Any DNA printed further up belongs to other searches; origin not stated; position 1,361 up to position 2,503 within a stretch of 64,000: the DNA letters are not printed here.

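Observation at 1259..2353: Ferredoxin plus truncated AOR-family (GAPOR-like?) module inserted between pgk and tpiA in the gap-pgk-tpi operon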

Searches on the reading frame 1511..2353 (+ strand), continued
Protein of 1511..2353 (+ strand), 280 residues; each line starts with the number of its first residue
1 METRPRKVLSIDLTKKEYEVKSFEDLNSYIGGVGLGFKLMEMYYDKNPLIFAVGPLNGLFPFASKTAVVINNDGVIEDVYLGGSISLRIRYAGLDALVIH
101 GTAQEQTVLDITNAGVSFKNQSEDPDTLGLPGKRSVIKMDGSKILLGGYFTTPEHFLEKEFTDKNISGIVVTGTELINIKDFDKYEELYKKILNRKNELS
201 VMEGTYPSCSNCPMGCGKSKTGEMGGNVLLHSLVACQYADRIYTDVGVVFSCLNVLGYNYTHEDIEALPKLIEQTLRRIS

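Call 16: search_solved_structures(query=A2, max_evalue=10, show_alignments=5)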
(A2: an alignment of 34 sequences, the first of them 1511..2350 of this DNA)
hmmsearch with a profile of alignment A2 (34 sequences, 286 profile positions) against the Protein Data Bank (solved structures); distinct sequences matched with E-value up to 10: 19.
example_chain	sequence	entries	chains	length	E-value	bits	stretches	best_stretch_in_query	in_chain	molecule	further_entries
1aor_A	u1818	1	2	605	1.9e-22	83.2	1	9-193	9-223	ALDEHYDE FERREDOXIN OXIDOREDUCTASE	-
1b25_A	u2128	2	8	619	3e-20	76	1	7-195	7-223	PROTEIN (FORMALDEHYDE FERREDOXIN OXIDOREDUCTASE) | FORMALDEHYDE FERREDOXIN OXIDOREDUCTASE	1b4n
9g7j_A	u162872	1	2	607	4.5e-19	72.1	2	6-195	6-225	Aldehyde ferredoxin oxidoreductase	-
4z3w_A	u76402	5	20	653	6.4e-18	68.3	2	6-197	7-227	Benzoyl-CoA reductase, putative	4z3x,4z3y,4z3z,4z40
6x6u_A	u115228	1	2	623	3e-16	62.8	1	3-143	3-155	Formaldehyde:ferredoxin oxidoreductase wor5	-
6x1o_A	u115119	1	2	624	3e-16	62.8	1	3-143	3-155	Formaldehyde:ferredoxin oxidoreductase wor5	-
9mqx_D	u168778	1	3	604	4.2e-16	62.3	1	7-206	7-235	Aldehyde:ferredoxin oxidoreductase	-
9q1t_A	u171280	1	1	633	9.3e-14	54.6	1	7-205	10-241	Tungsten-dependent aldehyde oxidoreductase WOR83 from Haloferax volcanii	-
8c0z_A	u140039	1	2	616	1.8e-13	53.7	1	5-123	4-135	Aldehyde:ferredoxin oxidoreductase,tungsten-containing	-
2zxq_A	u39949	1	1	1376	0.34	13.4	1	58-172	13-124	Endo-alpha-N-acetylgalactosaminidase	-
6cfw_B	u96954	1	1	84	1.1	11.7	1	234-261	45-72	Monovalent cation/H+ antiporter subunit F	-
6qfk_A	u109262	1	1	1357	1.3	11.5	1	74-172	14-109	PEGA domain-containing protein,PEGA domain-containing protein,EngBF DARPin fusion G10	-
6qev_B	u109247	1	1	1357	1.3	11.5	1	74-172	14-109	PEGA domain-containing protein,PEGA domain-containing protein,EngBF DARPin fusion B6 compl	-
6sh9_B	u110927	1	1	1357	1.3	11.5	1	74-172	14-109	Endo-alpha-N-acetylgalactosaminidase,DARPin 4b D12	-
4kto_A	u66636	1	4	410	1.6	11.2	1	28-57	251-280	isovaleryl-CoA dehydrogenase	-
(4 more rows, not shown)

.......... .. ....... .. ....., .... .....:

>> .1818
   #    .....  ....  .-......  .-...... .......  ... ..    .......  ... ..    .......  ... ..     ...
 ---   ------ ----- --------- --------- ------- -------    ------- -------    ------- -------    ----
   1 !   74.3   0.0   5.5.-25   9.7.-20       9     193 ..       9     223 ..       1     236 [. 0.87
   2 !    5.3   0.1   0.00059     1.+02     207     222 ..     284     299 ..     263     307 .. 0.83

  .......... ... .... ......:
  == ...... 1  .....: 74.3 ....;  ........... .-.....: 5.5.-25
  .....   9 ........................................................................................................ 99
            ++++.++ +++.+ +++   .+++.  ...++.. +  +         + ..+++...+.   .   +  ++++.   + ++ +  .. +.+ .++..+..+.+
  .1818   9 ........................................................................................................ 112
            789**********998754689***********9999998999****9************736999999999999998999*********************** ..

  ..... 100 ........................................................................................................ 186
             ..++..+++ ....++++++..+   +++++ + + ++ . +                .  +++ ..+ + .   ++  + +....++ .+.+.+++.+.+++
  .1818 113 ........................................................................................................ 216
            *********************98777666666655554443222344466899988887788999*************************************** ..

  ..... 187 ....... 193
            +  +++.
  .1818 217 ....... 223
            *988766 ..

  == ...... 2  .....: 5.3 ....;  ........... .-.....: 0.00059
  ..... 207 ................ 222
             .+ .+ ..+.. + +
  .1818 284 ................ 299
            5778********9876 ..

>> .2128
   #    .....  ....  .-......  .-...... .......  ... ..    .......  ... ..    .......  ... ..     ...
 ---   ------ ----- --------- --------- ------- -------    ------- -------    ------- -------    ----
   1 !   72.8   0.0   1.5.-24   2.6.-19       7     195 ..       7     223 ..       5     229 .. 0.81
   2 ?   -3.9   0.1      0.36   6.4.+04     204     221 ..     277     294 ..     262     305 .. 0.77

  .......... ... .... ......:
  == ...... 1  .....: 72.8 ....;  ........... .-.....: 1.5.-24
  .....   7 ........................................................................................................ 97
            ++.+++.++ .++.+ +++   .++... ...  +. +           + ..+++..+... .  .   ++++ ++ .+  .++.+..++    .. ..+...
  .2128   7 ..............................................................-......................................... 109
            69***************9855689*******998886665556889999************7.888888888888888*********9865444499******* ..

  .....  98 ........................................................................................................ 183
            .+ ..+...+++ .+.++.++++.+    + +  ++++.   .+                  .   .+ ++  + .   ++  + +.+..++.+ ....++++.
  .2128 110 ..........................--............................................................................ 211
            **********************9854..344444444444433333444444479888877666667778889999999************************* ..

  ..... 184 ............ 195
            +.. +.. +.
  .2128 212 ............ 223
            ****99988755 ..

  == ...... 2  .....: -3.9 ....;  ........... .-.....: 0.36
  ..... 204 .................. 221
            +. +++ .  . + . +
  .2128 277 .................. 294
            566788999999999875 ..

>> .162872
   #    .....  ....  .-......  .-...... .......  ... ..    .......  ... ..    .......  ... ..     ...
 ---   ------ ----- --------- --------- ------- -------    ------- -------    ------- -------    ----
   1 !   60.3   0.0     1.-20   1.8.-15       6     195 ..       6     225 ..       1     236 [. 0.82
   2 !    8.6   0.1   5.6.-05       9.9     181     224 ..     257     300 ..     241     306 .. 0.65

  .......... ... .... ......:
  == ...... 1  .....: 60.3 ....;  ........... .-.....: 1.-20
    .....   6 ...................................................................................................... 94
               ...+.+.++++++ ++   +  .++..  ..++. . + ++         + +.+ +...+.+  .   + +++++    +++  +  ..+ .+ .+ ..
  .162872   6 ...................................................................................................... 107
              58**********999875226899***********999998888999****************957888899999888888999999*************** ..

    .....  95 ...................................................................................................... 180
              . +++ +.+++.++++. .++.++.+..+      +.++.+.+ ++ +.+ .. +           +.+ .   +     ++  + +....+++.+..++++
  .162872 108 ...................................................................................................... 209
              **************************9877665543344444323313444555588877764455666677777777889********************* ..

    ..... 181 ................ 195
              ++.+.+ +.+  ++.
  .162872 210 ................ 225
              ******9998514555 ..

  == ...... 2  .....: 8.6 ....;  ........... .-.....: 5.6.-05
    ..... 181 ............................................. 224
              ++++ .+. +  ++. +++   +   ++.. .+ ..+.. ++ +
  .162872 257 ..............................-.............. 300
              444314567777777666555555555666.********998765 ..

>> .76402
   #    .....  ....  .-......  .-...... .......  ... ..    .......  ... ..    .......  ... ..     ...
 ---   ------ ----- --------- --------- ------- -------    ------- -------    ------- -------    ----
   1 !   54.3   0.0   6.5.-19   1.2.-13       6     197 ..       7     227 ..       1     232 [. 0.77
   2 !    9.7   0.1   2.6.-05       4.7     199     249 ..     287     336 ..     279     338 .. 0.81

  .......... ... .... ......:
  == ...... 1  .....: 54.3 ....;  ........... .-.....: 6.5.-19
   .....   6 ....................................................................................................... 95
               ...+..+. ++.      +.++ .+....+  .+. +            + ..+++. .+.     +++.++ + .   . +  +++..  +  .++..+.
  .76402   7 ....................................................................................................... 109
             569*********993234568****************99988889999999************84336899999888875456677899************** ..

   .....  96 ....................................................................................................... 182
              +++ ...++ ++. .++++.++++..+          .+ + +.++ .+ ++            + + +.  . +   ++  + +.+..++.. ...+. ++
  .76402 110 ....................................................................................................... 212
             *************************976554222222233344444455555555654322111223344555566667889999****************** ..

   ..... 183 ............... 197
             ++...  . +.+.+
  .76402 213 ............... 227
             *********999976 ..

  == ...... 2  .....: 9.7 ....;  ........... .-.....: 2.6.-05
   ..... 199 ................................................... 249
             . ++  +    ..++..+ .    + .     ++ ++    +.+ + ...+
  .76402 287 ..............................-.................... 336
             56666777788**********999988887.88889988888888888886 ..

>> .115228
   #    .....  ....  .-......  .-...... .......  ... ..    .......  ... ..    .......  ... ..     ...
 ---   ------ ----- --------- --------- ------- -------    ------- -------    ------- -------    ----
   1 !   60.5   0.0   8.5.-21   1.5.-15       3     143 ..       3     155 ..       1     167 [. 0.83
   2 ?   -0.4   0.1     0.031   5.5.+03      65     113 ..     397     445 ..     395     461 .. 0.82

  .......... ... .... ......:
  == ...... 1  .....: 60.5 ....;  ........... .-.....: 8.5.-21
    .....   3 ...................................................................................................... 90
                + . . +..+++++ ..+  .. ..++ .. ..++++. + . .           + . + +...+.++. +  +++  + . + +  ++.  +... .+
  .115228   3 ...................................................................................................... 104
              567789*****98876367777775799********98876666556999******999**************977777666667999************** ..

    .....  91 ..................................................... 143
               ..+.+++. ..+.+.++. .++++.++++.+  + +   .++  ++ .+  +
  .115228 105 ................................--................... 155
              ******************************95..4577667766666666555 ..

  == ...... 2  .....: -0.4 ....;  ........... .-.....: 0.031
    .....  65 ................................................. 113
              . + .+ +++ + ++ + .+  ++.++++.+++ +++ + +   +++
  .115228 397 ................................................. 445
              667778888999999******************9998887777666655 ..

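Call 19: find_homologous_proteins(query=A2, max_evalue=0.00001)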
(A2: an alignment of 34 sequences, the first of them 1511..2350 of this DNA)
Query A2 (34 sequences) (280 aa, profile of the alignment): 345 proteins with E <= 0.00001 among 8000 candidates; the best 120 are listed.
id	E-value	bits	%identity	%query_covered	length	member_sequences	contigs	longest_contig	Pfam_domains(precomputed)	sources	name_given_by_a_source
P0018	1.4e-108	381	63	100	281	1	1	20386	PF02730.21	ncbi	ncbi:aldehyde ferredoxin oxidoreductase N-terminal domain-containing protein [Patescibacteria group 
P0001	1.1e-107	378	94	100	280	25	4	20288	PF02730.21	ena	-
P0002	1.1e-107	378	90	100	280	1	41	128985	PF02730.21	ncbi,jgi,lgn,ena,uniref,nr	ncbi:MAG: hypothetical protein UU64_C0005G0024 [candidate division WWE3 bacterium GW2011_GWF2_41_45]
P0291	1.0e-106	375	58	99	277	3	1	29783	PF02730.21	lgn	-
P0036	2.9e-106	373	63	100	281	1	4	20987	PF02730.21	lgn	-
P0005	4.4e-106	372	85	100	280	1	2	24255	PF02730.21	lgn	-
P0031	5.2e-106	372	63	98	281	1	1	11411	PF02730.21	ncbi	-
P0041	6.0e-106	372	61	100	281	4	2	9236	PF02730.21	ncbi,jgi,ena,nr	ncbi:MAG: aldehyde ferredoxin oxidoreductase N-terminal domain-containing protein [Patescibacteria g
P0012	8.8e-106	371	66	100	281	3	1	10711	PF02730.21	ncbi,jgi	-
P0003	9.7e-106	371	85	100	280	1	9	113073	PF02730.21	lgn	-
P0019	1.2e-105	371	64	100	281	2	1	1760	PF02730.21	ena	-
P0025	1.3e-105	371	63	100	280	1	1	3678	PF02730.21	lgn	-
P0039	1.4e-105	371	61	100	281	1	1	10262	PF02730.21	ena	-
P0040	1.6e-105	371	61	100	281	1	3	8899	PF02730.21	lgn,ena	-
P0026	1.8e-105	370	64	98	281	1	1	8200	PF02730.21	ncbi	-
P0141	1.5e-101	358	53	99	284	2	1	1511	PF02730.21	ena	-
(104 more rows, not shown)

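Call 20: find_encoding_contigs(protein=P0173, flank=5000, max_places=3)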
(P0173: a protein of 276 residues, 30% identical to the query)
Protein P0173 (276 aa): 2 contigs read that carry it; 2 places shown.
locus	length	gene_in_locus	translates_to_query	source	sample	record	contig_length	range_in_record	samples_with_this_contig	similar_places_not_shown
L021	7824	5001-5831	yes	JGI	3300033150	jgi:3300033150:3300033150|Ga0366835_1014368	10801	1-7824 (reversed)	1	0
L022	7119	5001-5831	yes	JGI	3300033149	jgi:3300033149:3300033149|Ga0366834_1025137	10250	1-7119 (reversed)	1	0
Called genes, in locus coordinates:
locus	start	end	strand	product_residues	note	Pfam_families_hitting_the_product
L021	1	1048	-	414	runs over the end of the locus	PF00374:NiFeSe_Hases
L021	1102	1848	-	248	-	PF01058:Oxidored_q6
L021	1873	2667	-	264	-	PF00970:FAD_binding_6 (weak), PF00175:NAD_binding_1, PF10418:DHODB_Fe-S_bind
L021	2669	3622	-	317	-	PF13484:Fer4_16 (faint), PF13534:Fer4_17 (faint), PF14697:Fer4_21 (faint), PF12797:Fer4_2 (faint), PF17179:Fer4_22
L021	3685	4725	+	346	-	PF00162:PGK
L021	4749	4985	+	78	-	-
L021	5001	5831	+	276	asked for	PF02730:AFOR_N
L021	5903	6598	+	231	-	PF00121:TIM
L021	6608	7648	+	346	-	PF03816:LytR_cpsA_psr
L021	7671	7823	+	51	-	?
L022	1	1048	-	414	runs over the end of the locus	PF00374:NiFeSe_Hases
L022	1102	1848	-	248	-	PF01058:Oxidored_q6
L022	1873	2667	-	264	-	PF00970:FAD_binding_6 (weak), PF00175:NAD_binding_1, PF10418:DHODB_Fe-S_bind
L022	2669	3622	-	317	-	PF13484:Fer4_16 (faint), PF13534:Fer4_17 (faint), PF14697:Fer4_21 (faint), PF12797:Fer4_2 (faint), PF17179:Fer4_22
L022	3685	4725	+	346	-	PF00162:PGK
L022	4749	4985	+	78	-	-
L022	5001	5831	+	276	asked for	PF02730:AFOR_N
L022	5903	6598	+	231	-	PF00121:TIM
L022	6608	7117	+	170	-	?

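Call 21: find_encoding_contigs(protein=P0166, flank=5000, max_places=3)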
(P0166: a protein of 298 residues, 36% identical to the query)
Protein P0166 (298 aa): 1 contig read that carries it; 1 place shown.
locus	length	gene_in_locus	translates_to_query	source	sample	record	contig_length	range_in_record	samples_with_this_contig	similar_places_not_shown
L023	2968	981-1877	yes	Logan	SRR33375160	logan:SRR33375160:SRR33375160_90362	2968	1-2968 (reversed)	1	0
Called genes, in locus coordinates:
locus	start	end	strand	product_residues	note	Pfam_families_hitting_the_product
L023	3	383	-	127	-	?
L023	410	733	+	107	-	PF00085:Thioredoxin, PF13098:Thioredoxin_2, PF14595:Thioredoxin_9, PF13905:Thioredoxin_8 (faint)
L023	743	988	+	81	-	-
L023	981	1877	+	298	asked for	PF02730:AFOR_N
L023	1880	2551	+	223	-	PF00121:TIM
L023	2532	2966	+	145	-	?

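Call 23: find_encoding_contigs(protein=P0199, flank=5000, max_places=2)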
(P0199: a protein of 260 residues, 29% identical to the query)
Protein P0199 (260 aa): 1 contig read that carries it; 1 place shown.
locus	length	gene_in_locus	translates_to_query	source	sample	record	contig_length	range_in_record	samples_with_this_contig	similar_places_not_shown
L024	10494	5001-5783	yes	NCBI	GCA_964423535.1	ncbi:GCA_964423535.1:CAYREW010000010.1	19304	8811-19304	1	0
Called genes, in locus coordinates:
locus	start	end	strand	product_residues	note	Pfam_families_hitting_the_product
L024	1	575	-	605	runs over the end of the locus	PF00580:UvrD-helicase, PF04851:ResIII (faint), PF13086:AAA_11 (weak), PF13245:AAA_19, PF13604:AAA_30 (faint), PF01443:Viral_helicase1 (faint), PF13361:UvrD_C, PF13538:UvrD_C_2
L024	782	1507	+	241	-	PF03444:WHD_HrcA (weak), PF01628:HrcA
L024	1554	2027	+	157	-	PF01025:GrpE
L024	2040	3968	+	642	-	PF00012:HSP70, PF06723:MreB_Mbl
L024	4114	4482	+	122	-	-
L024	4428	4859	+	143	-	-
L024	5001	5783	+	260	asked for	PF02730:AFOR_N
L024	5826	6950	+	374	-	PF03816:LytR_cpsA_psr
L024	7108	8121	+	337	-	PF00044:Gp_dh_N, PF02800:Gp_dh_C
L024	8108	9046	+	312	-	-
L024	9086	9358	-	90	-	PF00085:Thioredoxin (weak), PF14595:Thioredoxin_9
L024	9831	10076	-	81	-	-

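Call 24: find_encoding_contigs(protein=P0189, flank=5000, max_places=2)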
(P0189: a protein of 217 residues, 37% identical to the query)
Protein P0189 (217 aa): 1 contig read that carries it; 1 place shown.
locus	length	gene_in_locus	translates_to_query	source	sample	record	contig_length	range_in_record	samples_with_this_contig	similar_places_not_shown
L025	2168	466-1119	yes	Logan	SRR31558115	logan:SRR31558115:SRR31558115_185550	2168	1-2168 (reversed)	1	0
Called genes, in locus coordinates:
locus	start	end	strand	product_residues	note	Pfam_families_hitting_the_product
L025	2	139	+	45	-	?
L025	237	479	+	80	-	-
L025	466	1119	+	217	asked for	-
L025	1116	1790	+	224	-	PF00121:TIM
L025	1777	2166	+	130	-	?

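Call 25: find_encoding_contigs(protein=P0182, flank=5000, max_places=2)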
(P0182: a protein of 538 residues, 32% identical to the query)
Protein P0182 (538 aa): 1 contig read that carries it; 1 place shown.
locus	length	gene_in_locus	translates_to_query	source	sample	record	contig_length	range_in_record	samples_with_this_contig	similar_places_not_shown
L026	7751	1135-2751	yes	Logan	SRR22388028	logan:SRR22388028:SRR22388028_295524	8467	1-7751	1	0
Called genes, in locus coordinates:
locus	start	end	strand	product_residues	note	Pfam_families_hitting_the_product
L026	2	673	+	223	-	?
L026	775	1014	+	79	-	-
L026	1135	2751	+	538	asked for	PF02730:AFOR_N, PF01314:AFOR_C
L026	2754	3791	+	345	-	PF03816:LytR_cpsA_psr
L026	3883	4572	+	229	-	PF21694:DNA_pol3_delta_C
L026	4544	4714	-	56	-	-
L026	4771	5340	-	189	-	PF04350:PilO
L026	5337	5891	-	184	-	-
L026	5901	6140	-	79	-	PF01649:Ribosomal_S20p (weak)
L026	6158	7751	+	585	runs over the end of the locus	PF03023:MurJ, PF13440:Polysacc_synt_3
